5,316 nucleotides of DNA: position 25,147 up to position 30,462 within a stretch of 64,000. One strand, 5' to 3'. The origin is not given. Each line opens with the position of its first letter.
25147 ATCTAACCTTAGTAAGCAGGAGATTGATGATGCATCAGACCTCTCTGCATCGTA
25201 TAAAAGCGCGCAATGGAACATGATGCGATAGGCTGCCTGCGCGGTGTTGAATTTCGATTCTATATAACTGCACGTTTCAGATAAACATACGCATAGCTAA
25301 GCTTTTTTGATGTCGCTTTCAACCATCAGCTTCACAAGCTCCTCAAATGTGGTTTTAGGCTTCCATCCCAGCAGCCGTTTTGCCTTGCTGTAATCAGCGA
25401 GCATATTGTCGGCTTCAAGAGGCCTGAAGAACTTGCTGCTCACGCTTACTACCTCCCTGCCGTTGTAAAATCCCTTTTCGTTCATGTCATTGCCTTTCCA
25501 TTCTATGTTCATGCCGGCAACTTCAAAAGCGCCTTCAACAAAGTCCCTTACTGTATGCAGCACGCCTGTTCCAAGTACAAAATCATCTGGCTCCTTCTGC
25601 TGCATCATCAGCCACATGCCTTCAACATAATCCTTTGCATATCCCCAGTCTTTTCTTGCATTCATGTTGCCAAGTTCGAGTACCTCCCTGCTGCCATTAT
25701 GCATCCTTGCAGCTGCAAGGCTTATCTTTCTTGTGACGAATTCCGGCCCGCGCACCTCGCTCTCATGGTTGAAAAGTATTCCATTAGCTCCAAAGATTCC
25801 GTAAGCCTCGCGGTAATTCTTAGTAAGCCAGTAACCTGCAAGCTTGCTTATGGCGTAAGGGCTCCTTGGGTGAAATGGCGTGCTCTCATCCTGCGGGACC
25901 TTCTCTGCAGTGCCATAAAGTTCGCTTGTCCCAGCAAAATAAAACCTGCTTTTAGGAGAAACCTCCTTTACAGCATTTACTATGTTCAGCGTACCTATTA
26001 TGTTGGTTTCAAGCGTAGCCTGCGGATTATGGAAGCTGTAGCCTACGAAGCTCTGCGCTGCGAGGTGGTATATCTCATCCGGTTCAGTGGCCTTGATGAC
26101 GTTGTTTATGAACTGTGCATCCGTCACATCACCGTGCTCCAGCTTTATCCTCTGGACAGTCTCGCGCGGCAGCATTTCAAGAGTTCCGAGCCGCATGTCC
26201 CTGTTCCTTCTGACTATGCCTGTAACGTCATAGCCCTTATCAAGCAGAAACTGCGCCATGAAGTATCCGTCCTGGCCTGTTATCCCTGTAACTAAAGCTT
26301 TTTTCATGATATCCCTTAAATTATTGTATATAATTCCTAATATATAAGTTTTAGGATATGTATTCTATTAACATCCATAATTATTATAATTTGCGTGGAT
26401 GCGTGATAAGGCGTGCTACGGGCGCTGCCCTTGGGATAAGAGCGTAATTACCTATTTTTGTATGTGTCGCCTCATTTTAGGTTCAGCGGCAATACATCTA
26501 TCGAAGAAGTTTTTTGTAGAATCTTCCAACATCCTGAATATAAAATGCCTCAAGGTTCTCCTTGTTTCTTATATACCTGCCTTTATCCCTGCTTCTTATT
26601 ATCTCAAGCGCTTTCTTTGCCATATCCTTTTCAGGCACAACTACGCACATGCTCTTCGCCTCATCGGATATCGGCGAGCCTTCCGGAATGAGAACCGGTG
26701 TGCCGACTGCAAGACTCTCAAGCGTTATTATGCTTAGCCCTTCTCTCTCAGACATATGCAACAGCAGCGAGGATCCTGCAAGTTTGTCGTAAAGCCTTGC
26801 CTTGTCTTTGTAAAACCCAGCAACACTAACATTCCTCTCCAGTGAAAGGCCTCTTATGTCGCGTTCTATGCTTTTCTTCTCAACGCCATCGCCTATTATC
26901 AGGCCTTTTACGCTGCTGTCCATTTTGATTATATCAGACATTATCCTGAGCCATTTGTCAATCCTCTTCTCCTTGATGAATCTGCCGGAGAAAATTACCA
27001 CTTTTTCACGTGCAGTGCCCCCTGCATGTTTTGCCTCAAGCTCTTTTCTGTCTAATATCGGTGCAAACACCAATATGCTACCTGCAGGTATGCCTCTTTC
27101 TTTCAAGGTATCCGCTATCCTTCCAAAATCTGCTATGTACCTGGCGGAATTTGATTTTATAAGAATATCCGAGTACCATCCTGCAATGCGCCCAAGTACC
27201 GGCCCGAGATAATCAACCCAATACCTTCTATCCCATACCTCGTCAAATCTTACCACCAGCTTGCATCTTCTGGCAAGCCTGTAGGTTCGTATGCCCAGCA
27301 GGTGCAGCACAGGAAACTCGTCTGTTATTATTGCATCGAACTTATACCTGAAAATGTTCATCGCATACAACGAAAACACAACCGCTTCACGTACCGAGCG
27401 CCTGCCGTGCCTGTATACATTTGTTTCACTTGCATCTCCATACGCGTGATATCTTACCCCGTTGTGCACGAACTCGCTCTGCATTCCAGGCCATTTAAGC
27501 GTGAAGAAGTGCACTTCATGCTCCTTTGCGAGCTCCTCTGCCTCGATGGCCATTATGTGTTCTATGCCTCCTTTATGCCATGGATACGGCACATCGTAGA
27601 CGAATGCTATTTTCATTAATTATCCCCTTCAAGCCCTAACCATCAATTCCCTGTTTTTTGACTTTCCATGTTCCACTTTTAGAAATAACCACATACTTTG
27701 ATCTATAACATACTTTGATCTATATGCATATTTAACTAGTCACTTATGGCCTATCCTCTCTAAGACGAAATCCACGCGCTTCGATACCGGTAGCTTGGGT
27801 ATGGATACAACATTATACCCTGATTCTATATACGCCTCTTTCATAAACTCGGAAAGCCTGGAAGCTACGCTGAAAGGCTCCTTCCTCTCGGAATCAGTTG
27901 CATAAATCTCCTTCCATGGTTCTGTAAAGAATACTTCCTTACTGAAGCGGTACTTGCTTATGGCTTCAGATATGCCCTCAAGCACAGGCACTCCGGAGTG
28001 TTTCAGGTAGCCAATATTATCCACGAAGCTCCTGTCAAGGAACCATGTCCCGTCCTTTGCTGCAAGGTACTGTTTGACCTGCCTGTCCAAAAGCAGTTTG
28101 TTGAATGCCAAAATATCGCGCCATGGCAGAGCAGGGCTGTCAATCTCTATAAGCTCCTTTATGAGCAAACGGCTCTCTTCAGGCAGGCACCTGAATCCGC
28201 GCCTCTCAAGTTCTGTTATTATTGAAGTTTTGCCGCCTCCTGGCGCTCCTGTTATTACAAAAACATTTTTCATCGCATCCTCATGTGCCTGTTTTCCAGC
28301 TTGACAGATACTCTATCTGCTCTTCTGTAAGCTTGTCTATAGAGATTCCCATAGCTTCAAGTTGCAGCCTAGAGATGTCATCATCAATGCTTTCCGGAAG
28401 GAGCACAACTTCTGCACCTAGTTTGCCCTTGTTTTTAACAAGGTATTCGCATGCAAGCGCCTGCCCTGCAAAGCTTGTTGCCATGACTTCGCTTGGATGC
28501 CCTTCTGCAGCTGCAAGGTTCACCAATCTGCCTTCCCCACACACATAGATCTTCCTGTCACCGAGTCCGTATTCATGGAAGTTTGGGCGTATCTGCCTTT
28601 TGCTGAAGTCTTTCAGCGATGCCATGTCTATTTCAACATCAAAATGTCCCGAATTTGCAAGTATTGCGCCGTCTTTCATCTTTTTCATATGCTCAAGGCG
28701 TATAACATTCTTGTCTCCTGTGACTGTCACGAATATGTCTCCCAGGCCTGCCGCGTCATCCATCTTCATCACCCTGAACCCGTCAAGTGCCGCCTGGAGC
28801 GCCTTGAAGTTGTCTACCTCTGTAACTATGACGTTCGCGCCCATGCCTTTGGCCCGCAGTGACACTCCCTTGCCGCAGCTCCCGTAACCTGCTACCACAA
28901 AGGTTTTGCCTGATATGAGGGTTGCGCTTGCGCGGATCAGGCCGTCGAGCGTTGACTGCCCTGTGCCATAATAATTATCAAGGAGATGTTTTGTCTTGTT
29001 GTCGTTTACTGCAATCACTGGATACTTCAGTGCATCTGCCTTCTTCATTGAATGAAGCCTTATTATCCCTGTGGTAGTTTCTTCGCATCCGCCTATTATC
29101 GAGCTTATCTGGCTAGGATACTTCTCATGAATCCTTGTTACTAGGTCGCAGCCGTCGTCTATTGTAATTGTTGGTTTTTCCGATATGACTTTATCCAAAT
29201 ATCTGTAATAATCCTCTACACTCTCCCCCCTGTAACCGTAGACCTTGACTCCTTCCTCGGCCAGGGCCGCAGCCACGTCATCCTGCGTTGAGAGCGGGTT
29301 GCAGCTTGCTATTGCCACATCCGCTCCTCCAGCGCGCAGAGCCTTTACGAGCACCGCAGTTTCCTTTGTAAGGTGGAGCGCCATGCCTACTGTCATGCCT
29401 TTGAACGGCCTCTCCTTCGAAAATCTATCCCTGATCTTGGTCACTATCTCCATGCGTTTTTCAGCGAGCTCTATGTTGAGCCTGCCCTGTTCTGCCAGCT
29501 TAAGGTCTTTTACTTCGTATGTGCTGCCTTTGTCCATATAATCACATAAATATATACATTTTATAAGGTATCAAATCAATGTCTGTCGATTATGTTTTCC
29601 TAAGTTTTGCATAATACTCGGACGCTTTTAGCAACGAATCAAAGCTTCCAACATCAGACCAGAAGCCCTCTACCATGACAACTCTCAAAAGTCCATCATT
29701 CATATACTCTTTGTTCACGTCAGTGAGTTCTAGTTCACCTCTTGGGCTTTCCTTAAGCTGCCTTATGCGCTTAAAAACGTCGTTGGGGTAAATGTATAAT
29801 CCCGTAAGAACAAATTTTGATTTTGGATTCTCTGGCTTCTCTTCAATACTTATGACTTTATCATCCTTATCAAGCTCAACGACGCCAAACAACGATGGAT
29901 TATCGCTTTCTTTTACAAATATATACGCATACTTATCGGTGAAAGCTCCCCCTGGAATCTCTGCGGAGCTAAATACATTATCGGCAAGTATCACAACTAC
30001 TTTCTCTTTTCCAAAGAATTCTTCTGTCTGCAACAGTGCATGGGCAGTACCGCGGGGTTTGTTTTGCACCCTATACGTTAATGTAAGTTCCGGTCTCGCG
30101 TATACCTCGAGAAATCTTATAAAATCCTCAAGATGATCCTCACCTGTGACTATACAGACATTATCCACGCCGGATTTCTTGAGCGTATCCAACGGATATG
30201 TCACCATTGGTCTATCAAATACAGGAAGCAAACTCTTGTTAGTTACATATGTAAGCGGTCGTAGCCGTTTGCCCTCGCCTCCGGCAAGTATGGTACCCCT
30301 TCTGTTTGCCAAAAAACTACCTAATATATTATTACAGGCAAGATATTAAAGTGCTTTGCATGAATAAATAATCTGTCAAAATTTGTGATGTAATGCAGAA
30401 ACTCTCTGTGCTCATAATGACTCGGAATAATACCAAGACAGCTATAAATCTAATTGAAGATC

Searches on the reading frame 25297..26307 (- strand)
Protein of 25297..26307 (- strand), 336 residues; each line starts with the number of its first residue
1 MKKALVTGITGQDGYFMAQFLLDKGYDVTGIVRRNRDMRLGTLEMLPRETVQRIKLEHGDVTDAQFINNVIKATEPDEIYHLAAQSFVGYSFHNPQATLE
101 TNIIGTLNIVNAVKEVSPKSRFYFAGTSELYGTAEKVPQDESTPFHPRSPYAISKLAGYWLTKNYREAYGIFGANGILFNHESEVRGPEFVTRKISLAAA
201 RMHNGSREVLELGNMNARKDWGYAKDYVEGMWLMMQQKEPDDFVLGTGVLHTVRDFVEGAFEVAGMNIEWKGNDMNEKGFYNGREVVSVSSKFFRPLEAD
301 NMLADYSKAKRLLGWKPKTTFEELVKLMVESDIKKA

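Call 9: search_protein_families(library=pfam, proteins=[window:25297-26307:-], max_evalue=0.00001)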
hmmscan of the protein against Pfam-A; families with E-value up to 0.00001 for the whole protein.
window:25297-26307:- (336 aa): 4 families
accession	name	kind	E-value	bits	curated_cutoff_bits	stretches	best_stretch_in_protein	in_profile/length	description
PF16363.11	GDP_Man_Dehyd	-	2.7e-129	431.8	27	1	5-328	1-332/332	GDP-mannose 4,6 dehydratase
PF01370.27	Epimerase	-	1.3e-68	231.4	20.9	1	4-246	1-240/240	NAD dependent epimerase/dehydratase family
PF02719.21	Polysacc_synt_2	-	1.5e-09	38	20.2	1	5-116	2-118/293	Polysaccharide biosynthesis protein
PF04321.23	RmlD_sub_bind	-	2.7e-08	33.7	27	1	3-198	2-167/287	RmlD substrate binding domain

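Call 11: search_protein_families(library=ncbifam, proteins=[window:25297-26307:-], max_evalue=1e-10)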
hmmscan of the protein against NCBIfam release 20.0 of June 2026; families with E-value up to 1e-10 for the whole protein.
window:25297-26307:- (336 aa): 10 families
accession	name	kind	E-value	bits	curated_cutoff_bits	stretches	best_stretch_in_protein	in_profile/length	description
TIGR01472.1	gmd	equivalog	6.2e-129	430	415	1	2-335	1-341/342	GDP-mannose 4,6-dehydratase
TIGR04180.1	EDH_00030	hypoth_equivalog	1.7e-39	135.7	475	1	5-318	2-295/297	NAD-dependent 4,6-dehydratase LegB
TIGR01181.1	dTDP_gluc_dehyt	equivalog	2.4e-33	115.6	365.1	1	4-330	2-309/321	dTDP-glucose 4,6-dehydratase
TIGR02622.1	CDP_4_6_dhtase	equivalog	1.9e-27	96.3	278.45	1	2-169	5-172/352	CDP-glucose 4,6-dehydratase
TIGR01179.1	galE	equivalog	1.6e-25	89.6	262.3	1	4-168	2-162/332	UDP-glucose 4-epimerase GalE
NF007582.0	PRK10217.1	equivalog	1.8e-22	79.9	698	1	1-326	1-325/355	dTDP-glucose 4,6-dehydratase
NF007490.0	PRK10084.1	subfamily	5.9e-19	68.3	649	1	3-330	2-332/361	dTDP-glucose 4,6-dehydratase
NF007956.0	PRK10675.1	subfamily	8.4e-17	61.3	394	1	3-157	2-155/338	UDP-glucose 4-epimerase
NF041015.1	UDPsulfquin_syn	equivalog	2.2e-16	59.8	575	1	3-135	2-152/384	UDP-sulfoquinovose synthase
NF043036.1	ErythonDh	equivalog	1.6e-12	47.3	325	1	3-165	2-163/321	D-erythronate dehydrogenase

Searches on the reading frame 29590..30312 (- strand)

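Call 8: search_protein_families(library=pfam, proteins=[window:29590-30312:-], max_evalue=0.00001)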
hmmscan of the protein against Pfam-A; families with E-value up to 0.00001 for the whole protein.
window:29590-30312:- (240 aa): 2 families
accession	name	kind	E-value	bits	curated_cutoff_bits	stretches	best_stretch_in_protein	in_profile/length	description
PF00483.29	NTP_transferase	-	4.1e-54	184.2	21.2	1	6-235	2-243/245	Nucleotidyl transferase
PF12804.13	NTP_transf_3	-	4.8e-12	46.8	27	1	6-118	1-102/160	MobA-like NTP transferase domain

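Call 11: search_protein_families(library=ncbifam, proteins=[window:29590-30312:-], max_evalue=1e-10)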
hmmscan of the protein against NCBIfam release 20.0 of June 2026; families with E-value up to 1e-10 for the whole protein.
window:29590-30312:- (240 aa): 18 families
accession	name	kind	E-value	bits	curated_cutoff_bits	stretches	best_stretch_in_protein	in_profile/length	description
TIGR01207.1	rmlA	equivalog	9.5e-63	212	360.65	1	5-238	1-240/286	glucose-1-phosphate thymidylyltransferase RfbA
NF012024.0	PRK15480.1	equivalog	6.5e-57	192.9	588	1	1-237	1-243/292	glucose-1-phosphate thymidylyltransferase RfbA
TIGR01208.1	rmlA_long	equivalog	1.2e-52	179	320.25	1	6-232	2-232/353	glucose-1-phosphate thymidylyltransferase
TIGR03992.1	Arch_glmU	subfamily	2.9e-51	174.6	292.1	1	7-234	4-227/393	bifunctional sugar-1-phosphate nucleotidylyltransferase/acetyltransferase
NF041173.1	Sug_nt_acttase_Thmprot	equivalog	6.7e-38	130.7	600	1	7-230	4-223/405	bifunctional sugar-1-phosphate nucleotidylyltransferase/acetyltransferase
NF041313.1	UDPGP_AglF_Halo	equivalog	2e-35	122.3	400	1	6-226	3-226/234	UTP--glucose-1-phosphate uridylyltransferase AglF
TIGR01099.1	galU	equivalog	1.7e-23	83.6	326.8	1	76-230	94-261/261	UTP--glucose-1-phosphate uridylyltransferase GalU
NF052502.1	man1P_GTase_Rv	exception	1.8e-21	76.4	440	1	8-231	5-227/352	mannose-1-phosphate guanylyltransferase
NF045761.1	NAMPUrTaseMurU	equivalog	6.8e-17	62.1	250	1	7-230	4-223/226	N-acetylmuramate alpha-1-phosphate uridylyltransferase MurU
NF003670.0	PRK05293.1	equivalog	9.2e-16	57.7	470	1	7-231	8-255/382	glucose-1-phosphate adenylyltransferase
TIGR01173.1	glmU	equivalog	3.3e-15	55.9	366.85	1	8-207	5-206/452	bifunctional UDP-N-acetylglucosamine diphosphorylase/glucosamine-1-phosphate N-acetyltransferase GlmU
NF049965.1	GlMnHpPGnyltfHddC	equivalog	1.7e-14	54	300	1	7-184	4-176/221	D-glycero-D-manno-heptose 1-phosphate guanosyltransferase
TIGR02091.1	glgC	equivalog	2.2e-14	53.3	424.9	1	7-231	4-256/364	glucose-1-phosphate adenylyltransferase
NF041135.1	IPPtranDIPPsyn_Thcocales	equivalog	9.1e-13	48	580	1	5-232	2-215/419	bifunctional L-myo-inositol-1-phosphate cytidylyltransferase/CDP-L-myo-inositol myo-inositolphosphotransferase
NF010937.0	PRK14357.1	equivalog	1.2e-12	47.4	658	1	6-201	3-197/448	bifunctional UDP-N-acetylglucosamine diphosphorylase/glucosamine-1-phosphate N-acetyltransferase GlmU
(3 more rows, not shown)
